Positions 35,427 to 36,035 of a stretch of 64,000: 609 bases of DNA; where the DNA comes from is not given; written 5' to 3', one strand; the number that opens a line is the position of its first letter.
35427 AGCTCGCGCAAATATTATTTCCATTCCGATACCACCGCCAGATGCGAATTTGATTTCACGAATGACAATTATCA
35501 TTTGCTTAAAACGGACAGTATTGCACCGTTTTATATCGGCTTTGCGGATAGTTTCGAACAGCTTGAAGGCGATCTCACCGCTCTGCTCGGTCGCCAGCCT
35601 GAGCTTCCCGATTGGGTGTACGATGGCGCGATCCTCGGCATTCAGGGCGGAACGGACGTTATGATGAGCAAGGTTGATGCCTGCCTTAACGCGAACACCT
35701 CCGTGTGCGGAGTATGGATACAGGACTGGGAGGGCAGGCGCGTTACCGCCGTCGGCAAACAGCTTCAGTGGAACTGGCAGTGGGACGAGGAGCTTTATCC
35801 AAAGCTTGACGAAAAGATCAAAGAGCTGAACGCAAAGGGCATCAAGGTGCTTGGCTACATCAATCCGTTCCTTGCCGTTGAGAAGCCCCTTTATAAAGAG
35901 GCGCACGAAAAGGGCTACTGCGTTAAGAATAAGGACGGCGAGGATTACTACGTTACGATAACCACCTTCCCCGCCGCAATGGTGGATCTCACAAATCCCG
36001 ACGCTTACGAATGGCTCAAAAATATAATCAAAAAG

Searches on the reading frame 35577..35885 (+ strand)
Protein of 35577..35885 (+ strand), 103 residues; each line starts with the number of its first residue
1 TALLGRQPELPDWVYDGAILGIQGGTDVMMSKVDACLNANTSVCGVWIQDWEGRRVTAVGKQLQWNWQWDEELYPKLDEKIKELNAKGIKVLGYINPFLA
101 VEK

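Call 72: search_solved_structures(query=window:35577-35885:+, max_evalue=1e-10, show_alignments=5)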
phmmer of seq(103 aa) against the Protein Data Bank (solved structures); distinct sequences matched with E-value up to 1e-10: 6.
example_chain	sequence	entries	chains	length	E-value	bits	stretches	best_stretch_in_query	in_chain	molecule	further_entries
5aed_A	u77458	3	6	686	2.1e-39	137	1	1-103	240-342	ALPHA-GLUCOSIDASE YIHQ | Sulfoquinovosidase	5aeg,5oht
5aee_A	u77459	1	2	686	2.2e-39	137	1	1-103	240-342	ALPHA-GLUCOSIDASE YIHQ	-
8r56_A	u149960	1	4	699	3.6e-38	133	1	1-102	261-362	Glycosyl hydrolase, family 31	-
6pnr_A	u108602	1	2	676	7.6e-38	132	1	2-100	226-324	Alpha-glucosidase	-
5ohs_A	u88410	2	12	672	8e-28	99.7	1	4-102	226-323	Alpha-glucosidase yihQ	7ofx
5ohy_A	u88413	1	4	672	8e-28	99.7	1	4-102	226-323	Alpha-glucosidase yihQ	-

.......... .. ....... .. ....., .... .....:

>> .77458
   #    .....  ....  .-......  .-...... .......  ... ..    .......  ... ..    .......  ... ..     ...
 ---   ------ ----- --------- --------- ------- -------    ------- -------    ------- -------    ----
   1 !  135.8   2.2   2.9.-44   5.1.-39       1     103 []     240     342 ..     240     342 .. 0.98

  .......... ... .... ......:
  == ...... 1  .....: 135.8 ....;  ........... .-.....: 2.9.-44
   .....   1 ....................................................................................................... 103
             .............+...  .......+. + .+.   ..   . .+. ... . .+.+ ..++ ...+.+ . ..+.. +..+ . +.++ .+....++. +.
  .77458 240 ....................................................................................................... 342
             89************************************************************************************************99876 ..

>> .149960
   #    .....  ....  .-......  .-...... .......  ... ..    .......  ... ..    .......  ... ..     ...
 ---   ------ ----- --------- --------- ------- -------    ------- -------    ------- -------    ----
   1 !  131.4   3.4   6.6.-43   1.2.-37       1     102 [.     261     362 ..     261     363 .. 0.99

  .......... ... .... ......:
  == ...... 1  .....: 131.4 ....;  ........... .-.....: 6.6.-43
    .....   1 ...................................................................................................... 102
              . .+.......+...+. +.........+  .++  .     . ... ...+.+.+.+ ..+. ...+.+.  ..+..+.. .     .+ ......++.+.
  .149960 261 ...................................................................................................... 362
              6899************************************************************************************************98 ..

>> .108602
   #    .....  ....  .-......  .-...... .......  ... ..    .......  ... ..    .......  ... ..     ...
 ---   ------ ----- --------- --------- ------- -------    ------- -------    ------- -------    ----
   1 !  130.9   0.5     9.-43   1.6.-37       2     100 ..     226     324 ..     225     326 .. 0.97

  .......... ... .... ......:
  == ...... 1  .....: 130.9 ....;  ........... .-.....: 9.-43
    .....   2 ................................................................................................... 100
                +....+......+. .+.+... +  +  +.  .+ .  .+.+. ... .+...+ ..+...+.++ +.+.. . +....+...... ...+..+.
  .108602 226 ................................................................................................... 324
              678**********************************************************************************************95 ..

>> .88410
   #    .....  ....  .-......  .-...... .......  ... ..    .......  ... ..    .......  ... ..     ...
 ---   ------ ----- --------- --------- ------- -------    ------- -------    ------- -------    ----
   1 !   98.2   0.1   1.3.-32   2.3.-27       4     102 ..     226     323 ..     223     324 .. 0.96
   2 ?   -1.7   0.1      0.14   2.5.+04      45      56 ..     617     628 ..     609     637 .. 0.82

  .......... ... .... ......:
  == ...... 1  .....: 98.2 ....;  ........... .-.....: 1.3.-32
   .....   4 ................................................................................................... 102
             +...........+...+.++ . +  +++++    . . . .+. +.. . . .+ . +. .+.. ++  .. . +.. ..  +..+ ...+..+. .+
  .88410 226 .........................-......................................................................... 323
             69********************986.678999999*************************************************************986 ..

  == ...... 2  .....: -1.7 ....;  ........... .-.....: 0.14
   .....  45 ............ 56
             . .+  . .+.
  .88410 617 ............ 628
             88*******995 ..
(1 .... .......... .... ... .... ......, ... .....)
